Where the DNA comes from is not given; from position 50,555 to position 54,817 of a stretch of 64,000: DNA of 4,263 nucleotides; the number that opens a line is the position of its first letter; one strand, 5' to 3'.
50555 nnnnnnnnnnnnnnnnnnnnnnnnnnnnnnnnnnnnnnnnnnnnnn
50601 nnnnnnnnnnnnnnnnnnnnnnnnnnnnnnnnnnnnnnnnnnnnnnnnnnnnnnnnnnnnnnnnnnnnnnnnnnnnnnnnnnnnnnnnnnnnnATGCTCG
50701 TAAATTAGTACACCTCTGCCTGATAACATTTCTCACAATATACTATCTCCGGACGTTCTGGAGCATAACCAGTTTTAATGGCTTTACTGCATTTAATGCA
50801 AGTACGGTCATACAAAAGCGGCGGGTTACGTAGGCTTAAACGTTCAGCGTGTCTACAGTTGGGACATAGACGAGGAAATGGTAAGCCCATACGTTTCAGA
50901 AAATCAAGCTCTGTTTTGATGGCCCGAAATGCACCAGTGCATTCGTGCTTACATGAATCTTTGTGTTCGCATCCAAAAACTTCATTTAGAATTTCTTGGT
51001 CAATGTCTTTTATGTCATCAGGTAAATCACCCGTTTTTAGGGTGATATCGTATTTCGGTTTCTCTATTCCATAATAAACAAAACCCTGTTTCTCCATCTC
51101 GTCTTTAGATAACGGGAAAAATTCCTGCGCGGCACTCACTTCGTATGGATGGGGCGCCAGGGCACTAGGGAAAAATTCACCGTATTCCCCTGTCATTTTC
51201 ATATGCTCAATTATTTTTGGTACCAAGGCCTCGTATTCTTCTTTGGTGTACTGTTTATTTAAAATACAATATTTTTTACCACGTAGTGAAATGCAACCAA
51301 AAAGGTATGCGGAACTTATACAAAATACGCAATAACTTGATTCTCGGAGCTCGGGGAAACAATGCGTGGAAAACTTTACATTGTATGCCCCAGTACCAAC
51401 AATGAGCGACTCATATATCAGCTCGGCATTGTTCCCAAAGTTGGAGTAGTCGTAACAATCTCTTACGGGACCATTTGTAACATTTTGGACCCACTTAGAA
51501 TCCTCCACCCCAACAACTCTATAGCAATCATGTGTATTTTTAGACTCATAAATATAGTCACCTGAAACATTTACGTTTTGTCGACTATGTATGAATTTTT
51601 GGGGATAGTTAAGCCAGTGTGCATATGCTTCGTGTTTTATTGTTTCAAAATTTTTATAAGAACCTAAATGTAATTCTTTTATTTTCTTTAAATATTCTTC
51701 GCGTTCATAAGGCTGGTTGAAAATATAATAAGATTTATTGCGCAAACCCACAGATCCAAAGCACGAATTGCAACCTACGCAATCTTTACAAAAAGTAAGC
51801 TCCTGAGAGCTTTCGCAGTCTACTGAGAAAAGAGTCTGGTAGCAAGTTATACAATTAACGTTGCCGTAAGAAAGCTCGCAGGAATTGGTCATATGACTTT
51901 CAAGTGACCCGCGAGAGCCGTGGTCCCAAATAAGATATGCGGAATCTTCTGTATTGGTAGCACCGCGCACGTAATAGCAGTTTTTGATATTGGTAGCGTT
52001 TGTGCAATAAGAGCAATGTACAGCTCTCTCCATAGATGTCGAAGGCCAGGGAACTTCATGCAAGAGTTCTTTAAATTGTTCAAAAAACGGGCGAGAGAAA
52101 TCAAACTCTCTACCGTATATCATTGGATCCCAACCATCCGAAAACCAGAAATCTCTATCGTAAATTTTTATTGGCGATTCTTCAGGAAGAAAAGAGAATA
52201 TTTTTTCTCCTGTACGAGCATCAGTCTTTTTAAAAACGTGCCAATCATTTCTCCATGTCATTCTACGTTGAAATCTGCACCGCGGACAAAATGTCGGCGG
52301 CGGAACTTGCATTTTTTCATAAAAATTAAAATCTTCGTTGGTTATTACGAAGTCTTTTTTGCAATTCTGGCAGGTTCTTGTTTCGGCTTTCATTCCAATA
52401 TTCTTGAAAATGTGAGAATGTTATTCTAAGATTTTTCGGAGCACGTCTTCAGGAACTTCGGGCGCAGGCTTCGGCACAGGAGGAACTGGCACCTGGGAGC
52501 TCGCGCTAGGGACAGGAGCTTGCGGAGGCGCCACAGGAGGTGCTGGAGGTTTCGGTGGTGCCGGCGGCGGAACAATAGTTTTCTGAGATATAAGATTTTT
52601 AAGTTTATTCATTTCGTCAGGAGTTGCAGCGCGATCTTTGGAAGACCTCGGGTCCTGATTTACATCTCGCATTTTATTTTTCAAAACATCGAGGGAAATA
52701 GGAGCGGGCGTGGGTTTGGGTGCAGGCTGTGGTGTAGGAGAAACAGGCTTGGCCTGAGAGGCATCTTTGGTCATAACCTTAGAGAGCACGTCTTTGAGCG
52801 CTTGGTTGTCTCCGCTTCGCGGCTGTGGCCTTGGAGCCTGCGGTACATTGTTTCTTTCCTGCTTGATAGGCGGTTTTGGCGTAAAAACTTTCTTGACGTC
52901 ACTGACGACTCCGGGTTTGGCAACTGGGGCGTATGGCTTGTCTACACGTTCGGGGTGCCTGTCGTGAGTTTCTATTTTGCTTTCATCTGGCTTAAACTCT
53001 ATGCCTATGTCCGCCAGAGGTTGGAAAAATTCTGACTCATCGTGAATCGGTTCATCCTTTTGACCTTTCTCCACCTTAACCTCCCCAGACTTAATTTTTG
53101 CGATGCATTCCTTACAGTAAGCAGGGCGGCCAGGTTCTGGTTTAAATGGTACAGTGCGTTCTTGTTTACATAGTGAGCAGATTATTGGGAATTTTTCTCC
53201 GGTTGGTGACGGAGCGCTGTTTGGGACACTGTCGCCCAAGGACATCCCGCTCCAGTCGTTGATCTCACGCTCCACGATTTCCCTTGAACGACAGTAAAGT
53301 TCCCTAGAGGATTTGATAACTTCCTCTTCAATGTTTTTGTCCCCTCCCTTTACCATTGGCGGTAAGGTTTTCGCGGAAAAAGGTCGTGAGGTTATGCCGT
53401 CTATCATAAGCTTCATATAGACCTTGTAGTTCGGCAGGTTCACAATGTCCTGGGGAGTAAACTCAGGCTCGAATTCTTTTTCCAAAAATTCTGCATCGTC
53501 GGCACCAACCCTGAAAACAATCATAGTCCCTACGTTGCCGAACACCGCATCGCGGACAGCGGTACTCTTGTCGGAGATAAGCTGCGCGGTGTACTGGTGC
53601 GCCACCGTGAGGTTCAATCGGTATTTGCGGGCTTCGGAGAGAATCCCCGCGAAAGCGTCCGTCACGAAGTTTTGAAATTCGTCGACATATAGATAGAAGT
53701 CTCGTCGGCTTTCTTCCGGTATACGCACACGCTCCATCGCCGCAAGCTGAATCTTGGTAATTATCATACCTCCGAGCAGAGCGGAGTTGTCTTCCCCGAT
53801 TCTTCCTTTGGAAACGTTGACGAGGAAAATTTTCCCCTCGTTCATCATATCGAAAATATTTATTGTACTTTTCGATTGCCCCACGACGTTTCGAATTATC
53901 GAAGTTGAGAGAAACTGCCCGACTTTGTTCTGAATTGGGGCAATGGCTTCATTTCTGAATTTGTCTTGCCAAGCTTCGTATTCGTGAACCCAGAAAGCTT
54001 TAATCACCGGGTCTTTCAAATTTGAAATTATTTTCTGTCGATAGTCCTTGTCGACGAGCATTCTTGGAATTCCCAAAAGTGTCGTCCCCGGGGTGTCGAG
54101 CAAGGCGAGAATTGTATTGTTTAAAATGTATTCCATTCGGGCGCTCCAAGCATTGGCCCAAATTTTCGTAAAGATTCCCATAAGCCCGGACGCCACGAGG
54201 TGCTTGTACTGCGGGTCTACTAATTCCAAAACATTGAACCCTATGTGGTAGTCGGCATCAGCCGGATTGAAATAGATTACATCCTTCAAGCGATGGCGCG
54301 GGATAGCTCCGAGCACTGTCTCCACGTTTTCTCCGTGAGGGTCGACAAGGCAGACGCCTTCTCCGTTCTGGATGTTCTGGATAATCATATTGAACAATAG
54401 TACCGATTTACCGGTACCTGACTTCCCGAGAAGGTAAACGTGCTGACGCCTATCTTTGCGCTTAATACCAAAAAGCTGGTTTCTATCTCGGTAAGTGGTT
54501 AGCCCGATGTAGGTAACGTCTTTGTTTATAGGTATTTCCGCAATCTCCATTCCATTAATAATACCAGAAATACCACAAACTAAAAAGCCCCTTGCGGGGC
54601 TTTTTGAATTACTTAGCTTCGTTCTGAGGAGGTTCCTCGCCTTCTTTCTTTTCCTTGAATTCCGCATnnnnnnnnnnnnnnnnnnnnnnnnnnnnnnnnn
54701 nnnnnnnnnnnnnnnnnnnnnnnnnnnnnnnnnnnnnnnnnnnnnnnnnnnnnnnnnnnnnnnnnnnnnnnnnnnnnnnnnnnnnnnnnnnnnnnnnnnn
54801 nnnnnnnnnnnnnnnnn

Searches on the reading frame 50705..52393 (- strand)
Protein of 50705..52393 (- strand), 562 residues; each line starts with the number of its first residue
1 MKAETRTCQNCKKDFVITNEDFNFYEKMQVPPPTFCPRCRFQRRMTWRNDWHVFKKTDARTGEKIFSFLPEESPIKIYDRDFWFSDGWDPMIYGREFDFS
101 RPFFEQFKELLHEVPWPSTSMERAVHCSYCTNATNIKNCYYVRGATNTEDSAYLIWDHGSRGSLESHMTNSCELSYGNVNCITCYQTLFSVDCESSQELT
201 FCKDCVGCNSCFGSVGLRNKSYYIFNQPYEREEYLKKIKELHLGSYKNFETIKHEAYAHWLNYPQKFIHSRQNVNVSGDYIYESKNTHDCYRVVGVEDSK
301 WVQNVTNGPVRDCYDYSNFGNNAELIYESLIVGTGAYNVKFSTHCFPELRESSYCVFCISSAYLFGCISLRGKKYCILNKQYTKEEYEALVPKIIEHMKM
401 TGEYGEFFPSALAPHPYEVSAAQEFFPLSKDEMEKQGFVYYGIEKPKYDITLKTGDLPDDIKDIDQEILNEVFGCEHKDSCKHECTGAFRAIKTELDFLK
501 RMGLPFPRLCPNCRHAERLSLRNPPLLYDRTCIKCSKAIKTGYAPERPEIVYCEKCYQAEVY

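Call 3: search_protein_families(library=pfam, proteins=[window:50705-52393:-], max_evalue=0.1)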
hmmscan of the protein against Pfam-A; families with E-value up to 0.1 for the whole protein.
window:50705-52393:- (562 aa): 3 families
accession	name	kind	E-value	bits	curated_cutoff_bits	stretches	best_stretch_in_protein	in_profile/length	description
PF13451.12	zf_Tbcl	-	0.0017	18.7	24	1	5-44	4-44/48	Probable treble clef domain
PF23477.1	zf_Tbcl_2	-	0.0017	18.4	27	1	528-559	4-35/37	Probable treble clef zinc finger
PF00412.28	LIM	-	0.04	14.6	22.9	1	531-559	28-56/58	LIM domain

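Call 38: search_protein_families(library=ncbifam, proteins=[window:50705-52393:-], max_evalue=0.01)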
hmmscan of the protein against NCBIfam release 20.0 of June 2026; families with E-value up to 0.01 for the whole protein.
window:50705-52393:- (562 aa): 0 families

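Call 39: search_protein_families(library=padloc, proteins=[window:50705-52393:-], max_evalue=0.01)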
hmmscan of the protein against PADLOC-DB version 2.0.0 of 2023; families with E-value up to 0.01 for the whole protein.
window:50705-52393:- (562 aa): 0 families

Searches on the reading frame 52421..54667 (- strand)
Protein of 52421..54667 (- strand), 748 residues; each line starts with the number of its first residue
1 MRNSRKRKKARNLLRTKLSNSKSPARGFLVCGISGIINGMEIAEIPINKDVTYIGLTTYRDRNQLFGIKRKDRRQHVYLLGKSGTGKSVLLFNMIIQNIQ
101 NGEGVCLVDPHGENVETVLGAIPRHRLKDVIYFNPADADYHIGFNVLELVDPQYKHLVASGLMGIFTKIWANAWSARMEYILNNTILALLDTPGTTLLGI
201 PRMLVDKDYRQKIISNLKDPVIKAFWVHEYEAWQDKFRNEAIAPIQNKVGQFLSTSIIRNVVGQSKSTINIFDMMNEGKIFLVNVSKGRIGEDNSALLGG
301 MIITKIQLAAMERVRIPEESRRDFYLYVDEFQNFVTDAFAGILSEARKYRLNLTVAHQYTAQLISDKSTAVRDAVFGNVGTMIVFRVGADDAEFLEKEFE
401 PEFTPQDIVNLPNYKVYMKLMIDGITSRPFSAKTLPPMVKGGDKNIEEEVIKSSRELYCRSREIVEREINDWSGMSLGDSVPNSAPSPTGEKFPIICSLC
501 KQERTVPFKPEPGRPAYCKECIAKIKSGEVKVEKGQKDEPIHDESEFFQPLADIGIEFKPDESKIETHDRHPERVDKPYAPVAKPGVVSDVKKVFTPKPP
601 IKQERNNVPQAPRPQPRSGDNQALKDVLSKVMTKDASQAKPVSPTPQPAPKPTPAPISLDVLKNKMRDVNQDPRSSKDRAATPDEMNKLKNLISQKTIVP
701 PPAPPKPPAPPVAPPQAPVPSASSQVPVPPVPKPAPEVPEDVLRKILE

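Call 3: search_protein_families(library=pfam, proteins=[window:52421-54667:-], max_evalue=0.1)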
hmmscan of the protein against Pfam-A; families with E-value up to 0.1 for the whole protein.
window:52421-54667:- (748 aa): 11 families
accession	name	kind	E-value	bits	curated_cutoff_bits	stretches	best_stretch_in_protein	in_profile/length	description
PF23477.1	zf_Tbcl_2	-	6.6e-10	39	27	1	492-524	3-35/37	Probable treble clef zinc finger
PF10412.15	TrwB_AAD_bind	-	9.9e-10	38.3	20.5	1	71-388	12-311/387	Type IV secretion-system coupling protein DNA-binding domain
PF02534.20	T4SS-DNA_transf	-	1.2e-07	31.4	20.1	1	59-152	37-119/468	Type IV secretory system Conjugative DNA transfer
PF01935.23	DUF87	-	1.2e-05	26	23.2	1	74-287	23-203/220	Helicase HerA, central domain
PF12696.13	TraG-D_C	-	2.6e-05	24.6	22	1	325-396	3-73/126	TraM recognition site of TraD and TraG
PF25199.1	nSTAND_NTPase5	-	0.0029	17.9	34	1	69-141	36-110/145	Novel STAND NTPase 5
PF00005.33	ABC_tran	-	0.0048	17.9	25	1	74-114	11-48/137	ABC transporter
PF13191.12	AAA_16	-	0.024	15.6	32.6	1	65-126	15-78/167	AAA ATPase domain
PF12846.13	AAA_10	-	0.046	13.2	27.5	1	71-200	18-145/362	AAA-like domain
PF01656.29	CbiA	-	0.068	13.6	25.4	0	81-188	6-54/125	CobQ/CobB/MinD/ParA nucleotide binding domain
PF13401.12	AAA_22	-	0.092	13.5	27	0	72-111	3-42/130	AAA domain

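Call 38: search_protein_families(library=ncbifam, proteins=[window:52421-54667:-], max_evalue=0.01)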
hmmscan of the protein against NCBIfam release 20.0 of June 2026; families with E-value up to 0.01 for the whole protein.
window:52421-54667:- (748 aa): 9 families
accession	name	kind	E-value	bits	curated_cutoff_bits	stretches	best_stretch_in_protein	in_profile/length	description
TIGR03743.1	SXT_TraD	subfamily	2.8e-11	42.6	366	2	319-393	483-559/636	conjugative transfer system coupling protein TraD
TIGR04272.1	cxxc_cxxc_Mbark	domain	1e-10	41.2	36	1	491-525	2-36/37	CxxC-x17-CxxC domain-containing protein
NF045973.1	conju_CD1115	equivalog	1.1e-08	34.4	250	1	70-156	20-104/442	VirD4-like conjugal transfer protein, CD1115 family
TIGR03754.1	conj_TOL_TraD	equivalog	6.6e-06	24.9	647.55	1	68-113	174-219/643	type IV conjugative transfer system coupling protein TraD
NF041447.1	TrbC_conju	equivalog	8.9e-06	24.4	800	1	49-114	104-169/685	F-type conjugative transfer protein TrbC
NF053655.1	CedD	equivalog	7e-05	21.7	600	1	54-153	201-306/527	DNA-translocating ATPase CedD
TIGR02759.1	TraD_Ftype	equivalog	0.0001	21.2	521.35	0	68-116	170-218/566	type IV conjugative transfer system coupling protein TraD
NF045971.1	conju_CD1110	equivalog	0.00011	20.7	325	0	309-399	613-705/752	VirB4-like conjugal transfer ATPase, CD1110 family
NF045975.1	VirB4_plasma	equivalog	0.0012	16.6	590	1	72-113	512-554/894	Mbov_0397 family ICE element conjugal transfer ATPase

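Call 39: search_protein_families(library=padloc, proteins=[window:52421-54667:-], max_evalue=0.01)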
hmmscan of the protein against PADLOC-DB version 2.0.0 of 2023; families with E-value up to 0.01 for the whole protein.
window:52421-54667:- (748 aa): 5 families
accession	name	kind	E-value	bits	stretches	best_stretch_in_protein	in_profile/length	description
PDLC04140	mad8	-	9.3e-16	56.2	1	73-418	26-286/314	mads_8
PDLC04103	HerA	-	1.4e-07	28.2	1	75-114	173-212/579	-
PDLC02350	AbiO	-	0.003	14.4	0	74-109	192-227/468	AbiO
PDLC02372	Nhi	-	0.0084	12.8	0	74-108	199-232/470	-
PDLC04105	HerA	-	0.0095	12.5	0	74-116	166-209/576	-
